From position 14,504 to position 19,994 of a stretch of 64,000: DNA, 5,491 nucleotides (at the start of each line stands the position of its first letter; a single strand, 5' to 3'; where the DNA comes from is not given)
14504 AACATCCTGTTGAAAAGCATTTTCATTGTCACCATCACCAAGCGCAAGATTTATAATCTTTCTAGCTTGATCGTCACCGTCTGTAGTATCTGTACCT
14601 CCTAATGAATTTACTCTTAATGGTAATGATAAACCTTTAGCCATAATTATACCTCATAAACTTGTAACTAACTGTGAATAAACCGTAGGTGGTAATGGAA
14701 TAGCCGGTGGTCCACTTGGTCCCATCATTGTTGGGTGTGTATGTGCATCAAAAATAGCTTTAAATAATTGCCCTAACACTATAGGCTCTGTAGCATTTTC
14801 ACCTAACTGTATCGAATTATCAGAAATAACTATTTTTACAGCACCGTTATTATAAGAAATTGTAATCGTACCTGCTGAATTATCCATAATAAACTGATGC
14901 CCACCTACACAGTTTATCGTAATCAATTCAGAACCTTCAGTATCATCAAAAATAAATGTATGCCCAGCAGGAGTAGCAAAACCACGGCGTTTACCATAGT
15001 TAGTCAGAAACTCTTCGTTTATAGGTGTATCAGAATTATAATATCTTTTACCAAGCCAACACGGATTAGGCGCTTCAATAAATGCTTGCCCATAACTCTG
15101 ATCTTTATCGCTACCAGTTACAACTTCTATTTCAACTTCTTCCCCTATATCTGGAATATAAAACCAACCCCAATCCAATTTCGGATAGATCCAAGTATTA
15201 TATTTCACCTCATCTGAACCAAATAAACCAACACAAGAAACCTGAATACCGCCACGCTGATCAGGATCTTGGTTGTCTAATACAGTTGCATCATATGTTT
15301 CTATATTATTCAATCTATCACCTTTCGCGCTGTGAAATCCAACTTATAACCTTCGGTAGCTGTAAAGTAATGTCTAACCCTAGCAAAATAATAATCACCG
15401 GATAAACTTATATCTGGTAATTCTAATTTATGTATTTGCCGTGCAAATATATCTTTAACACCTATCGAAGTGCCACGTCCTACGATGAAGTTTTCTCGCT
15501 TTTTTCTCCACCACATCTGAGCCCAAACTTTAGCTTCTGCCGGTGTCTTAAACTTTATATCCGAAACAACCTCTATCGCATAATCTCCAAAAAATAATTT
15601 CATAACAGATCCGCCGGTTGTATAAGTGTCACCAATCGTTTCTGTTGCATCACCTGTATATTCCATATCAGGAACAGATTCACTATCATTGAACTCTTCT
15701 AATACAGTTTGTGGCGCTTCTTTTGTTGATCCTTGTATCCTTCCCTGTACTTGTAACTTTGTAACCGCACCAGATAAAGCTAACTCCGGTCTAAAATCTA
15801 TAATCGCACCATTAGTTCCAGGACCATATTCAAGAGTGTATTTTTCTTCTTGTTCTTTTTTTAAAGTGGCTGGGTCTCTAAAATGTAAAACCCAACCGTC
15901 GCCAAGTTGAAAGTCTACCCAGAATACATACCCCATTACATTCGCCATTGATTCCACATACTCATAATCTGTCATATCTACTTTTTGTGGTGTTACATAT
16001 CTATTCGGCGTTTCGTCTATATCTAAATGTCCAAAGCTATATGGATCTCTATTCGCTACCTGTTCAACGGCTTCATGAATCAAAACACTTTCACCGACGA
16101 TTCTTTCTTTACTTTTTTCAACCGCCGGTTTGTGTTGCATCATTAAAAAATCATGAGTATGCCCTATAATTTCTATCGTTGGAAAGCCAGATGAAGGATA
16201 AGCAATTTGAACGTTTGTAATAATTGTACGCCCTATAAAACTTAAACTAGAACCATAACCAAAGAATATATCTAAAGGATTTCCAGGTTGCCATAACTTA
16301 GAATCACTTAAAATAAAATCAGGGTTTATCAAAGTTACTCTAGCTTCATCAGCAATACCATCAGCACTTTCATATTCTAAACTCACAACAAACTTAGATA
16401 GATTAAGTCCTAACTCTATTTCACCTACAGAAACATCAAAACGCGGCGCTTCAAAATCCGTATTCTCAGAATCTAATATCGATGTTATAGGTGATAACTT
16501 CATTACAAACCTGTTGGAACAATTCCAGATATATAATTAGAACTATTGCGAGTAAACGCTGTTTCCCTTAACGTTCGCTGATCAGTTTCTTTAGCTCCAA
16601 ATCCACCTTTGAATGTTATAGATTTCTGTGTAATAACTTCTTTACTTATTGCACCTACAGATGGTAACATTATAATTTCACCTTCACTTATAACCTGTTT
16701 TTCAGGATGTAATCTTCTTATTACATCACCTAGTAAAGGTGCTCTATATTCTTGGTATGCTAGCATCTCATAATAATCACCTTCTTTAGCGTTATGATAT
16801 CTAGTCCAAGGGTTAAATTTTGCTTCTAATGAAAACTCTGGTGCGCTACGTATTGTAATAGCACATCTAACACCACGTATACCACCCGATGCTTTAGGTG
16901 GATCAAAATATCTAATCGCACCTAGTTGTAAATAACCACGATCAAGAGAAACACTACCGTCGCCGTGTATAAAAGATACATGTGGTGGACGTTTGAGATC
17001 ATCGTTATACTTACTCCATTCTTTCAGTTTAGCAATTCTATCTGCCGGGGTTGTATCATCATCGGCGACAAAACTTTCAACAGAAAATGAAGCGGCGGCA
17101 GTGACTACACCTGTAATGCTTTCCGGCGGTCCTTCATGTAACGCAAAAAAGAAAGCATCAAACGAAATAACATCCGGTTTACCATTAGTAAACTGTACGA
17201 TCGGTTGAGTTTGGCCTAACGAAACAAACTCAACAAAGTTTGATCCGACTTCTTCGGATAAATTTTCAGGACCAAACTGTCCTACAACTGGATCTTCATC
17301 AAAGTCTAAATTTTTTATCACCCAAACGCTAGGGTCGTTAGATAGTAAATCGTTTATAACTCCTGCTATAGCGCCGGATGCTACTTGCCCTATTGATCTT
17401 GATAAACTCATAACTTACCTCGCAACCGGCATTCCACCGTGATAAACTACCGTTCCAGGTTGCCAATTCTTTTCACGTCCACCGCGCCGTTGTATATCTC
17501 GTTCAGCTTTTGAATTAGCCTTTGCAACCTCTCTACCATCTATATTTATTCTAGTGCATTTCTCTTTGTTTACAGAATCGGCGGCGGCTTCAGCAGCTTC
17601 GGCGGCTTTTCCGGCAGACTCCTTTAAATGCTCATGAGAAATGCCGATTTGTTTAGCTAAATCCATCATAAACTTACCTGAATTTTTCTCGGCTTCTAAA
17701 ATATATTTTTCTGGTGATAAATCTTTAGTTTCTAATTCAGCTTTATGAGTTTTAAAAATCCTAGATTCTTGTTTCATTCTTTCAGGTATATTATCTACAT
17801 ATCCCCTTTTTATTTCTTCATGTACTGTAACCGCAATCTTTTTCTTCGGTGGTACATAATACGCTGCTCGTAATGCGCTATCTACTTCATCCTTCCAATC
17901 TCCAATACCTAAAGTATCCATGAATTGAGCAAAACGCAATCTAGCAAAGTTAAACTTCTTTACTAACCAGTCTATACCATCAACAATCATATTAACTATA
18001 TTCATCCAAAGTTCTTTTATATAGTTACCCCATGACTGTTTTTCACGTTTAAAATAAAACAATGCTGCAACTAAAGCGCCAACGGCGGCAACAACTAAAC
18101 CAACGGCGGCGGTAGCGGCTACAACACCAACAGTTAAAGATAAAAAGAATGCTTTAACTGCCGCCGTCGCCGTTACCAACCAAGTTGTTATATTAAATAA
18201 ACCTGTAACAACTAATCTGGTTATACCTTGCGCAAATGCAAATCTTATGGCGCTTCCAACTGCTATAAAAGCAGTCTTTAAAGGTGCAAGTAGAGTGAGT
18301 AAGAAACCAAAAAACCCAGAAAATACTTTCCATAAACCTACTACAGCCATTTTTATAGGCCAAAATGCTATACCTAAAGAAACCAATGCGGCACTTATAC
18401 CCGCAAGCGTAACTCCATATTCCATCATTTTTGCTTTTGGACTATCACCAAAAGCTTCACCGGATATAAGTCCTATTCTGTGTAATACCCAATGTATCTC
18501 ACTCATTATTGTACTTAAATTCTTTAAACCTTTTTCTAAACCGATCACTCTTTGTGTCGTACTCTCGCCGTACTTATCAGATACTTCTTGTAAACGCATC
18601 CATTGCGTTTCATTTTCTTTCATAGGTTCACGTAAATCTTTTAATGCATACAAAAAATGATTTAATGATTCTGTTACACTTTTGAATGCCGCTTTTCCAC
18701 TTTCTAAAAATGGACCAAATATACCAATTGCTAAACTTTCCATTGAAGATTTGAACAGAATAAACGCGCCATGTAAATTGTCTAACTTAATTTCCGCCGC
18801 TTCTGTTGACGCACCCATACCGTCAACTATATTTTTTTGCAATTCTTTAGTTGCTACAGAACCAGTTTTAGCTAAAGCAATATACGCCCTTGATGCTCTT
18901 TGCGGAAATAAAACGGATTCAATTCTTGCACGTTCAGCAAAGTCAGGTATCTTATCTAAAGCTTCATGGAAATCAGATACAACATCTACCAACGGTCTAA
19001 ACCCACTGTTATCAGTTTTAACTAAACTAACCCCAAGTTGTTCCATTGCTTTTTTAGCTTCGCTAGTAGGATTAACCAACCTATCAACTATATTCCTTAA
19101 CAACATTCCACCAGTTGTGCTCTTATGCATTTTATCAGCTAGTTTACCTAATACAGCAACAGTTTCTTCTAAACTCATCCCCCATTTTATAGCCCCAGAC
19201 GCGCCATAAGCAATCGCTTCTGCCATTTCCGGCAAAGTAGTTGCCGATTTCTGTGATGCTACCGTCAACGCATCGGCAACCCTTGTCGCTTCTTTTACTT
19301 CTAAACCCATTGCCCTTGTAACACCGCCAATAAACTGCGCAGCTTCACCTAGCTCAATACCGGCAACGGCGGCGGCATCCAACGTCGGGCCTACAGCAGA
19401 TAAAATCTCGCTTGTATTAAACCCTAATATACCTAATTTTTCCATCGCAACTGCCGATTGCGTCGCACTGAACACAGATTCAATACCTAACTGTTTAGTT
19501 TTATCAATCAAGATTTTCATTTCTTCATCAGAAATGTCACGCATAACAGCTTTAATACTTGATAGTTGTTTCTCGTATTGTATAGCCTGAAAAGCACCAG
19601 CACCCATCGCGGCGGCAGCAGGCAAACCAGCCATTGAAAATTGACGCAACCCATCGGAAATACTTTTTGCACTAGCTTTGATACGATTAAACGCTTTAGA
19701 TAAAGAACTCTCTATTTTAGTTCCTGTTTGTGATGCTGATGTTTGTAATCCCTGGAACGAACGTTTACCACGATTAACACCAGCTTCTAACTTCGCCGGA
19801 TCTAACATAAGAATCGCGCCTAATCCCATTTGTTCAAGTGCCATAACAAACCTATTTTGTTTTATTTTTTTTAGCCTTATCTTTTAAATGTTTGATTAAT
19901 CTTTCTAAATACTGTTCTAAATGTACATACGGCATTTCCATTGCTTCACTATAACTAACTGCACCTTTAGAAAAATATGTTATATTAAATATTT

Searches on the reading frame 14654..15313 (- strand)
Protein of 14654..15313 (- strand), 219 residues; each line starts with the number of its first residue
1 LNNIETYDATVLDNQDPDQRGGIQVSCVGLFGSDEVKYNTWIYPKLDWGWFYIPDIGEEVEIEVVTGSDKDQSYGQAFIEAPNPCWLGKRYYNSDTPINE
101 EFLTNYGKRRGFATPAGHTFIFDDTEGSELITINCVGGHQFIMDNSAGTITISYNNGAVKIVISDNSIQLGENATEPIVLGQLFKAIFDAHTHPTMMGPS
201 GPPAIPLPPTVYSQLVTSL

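Call 10: search_protein_families(library=phrogs, proteins=[window:14654-15313:-], max_evalue=0.001)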
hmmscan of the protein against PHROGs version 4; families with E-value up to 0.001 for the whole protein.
window:14654-15313:- (219 aa): 0 families

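Call 25: search_protein_families(library=pfam, proteins=[window:14654-15313:-], max_evalue=0.001)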
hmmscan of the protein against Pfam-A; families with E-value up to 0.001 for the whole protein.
window:14654-15313:- (219 aa): 1 family
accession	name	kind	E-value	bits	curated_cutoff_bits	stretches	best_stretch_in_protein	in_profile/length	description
PF04717.18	Phage_base_V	-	9.6e-05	23.1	23.8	1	7-67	1-63/75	Type VI secretion system/phage-baseplate injector OB domain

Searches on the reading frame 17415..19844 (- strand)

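Call 10: search_protein_families(library=phrogs, proteins=[window:17415-19844:-], max_evalue=0.001)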
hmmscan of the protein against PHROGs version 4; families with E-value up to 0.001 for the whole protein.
window:17415-19844:- (809 aa): 25 families
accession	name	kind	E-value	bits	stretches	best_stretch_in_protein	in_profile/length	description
phrog_1533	-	tail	6.8e-58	197.2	1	27-411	195-580/1688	tail length tape measure protein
phrog_4704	-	tail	1.9e-49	169.9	1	20-410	148-534/625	tail length tape measure protein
phrog_991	-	tail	1e-47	163.6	1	15-631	221-699/1966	tail length tape measure protein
phrog_28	-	tail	1.1e-46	161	2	18-513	197-685/1228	tail length tape measure protein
phrog_9696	-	tail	2.1e-46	159.3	1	27-376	15-352/1415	tail length tape measure protein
phrog_1272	-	tail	4.7e-41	141.6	1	23-632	184-706/1606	tail length tape measure protein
phrog_5218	-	unknown function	5.7e-36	125.1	1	28-603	166-664/1599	-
phrog_167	-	tail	1.4e-32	113.5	1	19-743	216-798/1555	tail length tape measure protein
phrog_19074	-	unknown function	1.2e-30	107.2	1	87-411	155-476/1384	-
phrog_58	-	tail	2.8e-30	106.5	1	18-632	255-668/1544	tail length tape measure protein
phrog_16692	-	unknown function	2.3e-29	103.5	1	39-403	127-508/1107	-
phrog_28420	-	tail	3.4e-28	99.2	1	80-382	51-337/906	tail length tape measure protein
phrog_1293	-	tail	4.5e-23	82.1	1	45-601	135-637/1424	tail length tape measure protein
phrog_5493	-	tail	6e-23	82.1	1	10-339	7-319/1102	tail length tape measure protein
phrog_38390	-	tail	8.6e-21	74.7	1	50-375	24-338/1029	tail length tape measure protein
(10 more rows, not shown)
